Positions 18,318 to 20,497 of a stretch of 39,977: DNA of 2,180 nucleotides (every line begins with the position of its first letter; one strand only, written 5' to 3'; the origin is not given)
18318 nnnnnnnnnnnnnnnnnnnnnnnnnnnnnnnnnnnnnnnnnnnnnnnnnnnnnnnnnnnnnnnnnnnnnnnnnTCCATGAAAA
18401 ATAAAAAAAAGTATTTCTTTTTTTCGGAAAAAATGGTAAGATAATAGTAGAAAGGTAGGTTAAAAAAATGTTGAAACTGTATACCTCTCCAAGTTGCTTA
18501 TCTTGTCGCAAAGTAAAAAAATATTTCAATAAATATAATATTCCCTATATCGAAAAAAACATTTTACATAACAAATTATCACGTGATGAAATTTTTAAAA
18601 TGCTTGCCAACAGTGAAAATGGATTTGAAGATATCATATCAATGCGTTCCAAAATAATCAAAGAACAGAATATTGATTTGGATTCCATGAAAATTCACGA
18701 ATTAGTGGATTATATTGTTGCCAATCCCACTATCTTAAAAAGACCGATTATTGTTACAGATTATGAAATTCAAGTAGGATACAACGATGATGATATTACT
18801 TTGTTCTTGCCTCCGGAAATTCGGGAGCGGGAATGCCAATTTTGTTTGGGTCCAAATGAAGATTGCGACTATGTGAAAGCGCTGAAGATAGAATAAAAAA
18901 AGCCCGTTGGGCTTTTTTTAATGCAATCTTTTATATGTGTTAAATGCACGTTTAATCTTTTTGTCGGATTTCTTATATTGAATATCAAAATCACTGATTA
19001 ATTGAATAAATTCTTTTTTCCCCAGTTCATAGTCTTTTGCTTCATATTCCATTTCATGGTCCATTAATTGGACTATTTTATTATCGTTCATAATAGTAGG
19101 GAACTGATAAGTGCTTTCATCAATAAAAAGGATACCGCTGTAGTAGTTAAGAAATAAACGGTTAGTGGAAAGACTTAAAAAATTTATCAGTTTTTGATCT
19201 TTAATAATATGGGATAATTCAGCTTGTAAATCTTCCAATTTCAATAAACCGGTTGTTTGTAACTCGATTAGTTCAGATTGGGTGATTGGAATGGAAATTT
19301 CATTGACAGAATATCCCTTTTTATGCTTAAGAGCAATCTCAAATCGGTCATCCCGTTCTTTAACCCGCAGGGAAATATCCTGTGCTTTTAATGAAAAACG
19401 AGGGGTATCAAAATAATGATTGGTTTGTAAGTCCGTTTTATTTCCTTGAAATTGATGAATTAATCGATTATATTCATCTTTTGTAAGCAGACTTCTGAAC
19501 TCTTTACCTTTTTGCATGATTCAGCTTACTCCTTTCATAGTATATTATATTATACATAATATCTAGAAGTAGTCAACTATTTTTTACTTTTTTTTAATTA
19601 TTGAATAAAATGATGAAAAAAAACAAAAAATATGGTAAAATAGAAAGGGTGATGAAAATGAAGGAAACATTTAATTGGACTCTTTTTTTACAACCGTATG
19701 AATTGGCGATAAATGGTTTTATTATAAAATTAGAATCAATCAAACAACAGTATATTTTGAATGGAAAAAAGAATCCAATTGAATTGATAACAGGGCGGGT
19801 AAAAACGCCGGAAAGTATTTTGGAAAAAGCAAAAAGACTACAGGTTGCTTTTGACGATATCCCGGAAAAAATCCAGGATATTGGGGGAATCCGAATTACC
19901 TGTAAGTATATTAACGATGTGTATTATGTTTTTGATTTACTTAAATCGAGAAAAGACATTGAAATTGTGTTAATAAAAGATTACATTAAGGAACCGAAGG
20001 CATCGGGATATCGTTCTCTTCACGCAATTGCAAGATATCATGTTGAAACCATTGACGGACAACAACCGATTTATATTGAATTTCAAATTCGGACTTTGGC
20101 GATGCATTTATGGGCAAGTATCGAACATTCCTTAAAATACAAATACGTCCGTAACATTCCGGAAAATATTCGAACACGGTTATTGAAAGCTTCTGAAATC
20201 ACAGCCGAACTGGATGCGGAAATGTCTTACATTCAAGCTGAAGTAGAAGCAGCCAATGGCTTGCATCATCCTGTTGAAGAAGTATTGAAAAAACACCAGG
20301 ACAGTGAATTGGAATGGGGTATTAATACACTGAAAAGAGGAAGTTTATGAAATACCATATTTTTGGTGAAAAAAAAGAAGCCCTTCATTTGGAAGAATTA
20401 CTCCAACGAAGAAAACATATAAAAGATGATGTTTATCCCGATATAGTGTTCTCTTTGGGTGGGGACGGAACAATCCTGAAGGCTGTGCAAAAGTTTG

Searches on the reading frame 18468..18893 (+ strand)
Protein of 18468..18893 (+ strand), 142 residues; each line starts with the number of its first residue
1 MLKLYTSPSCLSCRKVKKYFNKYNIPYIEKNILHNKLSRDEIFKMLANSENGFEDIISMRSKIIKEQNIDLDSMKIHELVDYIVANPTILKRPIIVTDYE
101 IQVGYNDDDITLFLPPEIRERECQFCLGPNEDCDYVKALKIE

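Call 3: search_protein_families(library=pfam, proteins=[window:18468-18893:+], max_evalue=1)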
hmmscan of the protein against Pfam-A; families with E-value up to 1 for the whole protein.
window:18468-18893:+ (142 aa): 3 families
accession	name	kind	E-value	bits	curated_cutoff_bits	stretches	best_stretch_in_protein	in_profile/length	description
PF03960.21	ArsC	-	4.4e-22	78.6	24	1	5-111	1-77/79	ArsC family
PF00462.30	Glutaredoxin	-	2.1e-06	28.3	22.9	1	3-43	2-42/60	Glutaredoxin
PF17408.7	MCD_N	-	0.014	15.9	22.4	1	38-66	35-63/85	Malonyl-CoA decarboxylase N-terminal domain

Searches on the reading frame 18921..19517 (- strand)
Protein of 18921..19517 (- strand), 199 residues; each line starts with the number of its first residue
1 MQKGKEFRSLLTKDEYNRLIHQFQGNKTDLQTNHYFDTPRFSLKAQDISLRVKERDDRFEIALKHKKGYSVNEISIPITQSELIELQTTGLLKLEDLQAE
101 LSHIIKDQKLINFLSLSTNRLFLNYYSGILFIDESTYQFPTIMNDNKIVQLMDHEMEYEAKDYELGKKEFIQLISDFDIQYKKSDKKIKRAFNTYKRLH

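Call 3: search_protein_families(library=pfam, proteins=[window:18921-19517:-], max_evalue=1)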
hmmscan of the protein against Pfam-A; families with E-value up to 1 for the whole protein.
window:18921-19517:- (199 aa): 2 families
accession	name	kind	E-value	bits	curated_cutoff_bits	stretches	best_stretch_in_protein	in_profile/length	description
PF01928.26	CYTH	-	5.8e-12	46.2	23.2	1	6-191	5-178/179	CYTH domain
PF03374.19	ANT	-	0.11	13.3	25.3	1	160-186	30-56/108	Phage antirepressor protein KilAC domain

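Call 61: search_protein_families(library=ncbifam, proteins=[window:18921-19517:-], max_evalue=0.001)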
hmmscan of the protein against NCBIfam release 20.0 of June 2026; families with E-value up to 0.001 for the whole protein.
window:18921-19517:- (199 aa): 0 families

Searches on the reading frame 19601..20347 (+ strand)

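Call 3: search_protein_families(library=pfam, proteins=[window:19601-20347:+], max_evalue=1)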
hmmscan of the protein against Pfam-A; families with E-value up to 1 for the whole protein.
window:19601-20347:+ (249 aa): 2 families
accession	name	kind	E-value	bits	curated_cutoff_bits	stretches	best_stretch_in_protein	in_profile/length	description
PF04607.23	RelA_SpoT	-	1.3e-30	106.4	27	1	65-182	1-110/113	Region found in RelA / SpoT proteins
PF05062.17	RICH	-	0.086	13.6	23.2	0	39-84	36-77/82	RICH domain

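Call 61: search_protein_families(library=ncbifam, proteins=[window:19610-20347:+], max_evalue=0.001)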
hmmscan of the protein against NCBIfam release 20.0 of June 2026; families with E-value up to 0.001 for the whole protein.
window:19610-20347:+ (246 aa): 4 families
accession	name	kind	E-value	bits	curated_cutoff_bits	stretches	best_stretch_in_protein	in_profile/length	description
NF053588.1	GTPPhKinYjbM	equivalog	1e-71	240.9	320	1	22-217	2-197/201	GTP diphosphokinase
TIGR00691.1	spoT_relA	subfamily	9.8e-15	53.9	499.2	1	53-182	200-319/687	RelA/SpoT family protein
NF008124.0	PRK10872.1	equivalog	1.9e-07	30.1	728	1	60-180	249-358/744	GTP diphosphokinase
NF008303.0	PRK11092.1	equivalog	3.2e-07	28.9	947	1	60-182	233-344/702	bifunctional GTP diphosphokinase/guanosine-3',5'-bis pyrophosphate 3'-pyrophosphohydrolase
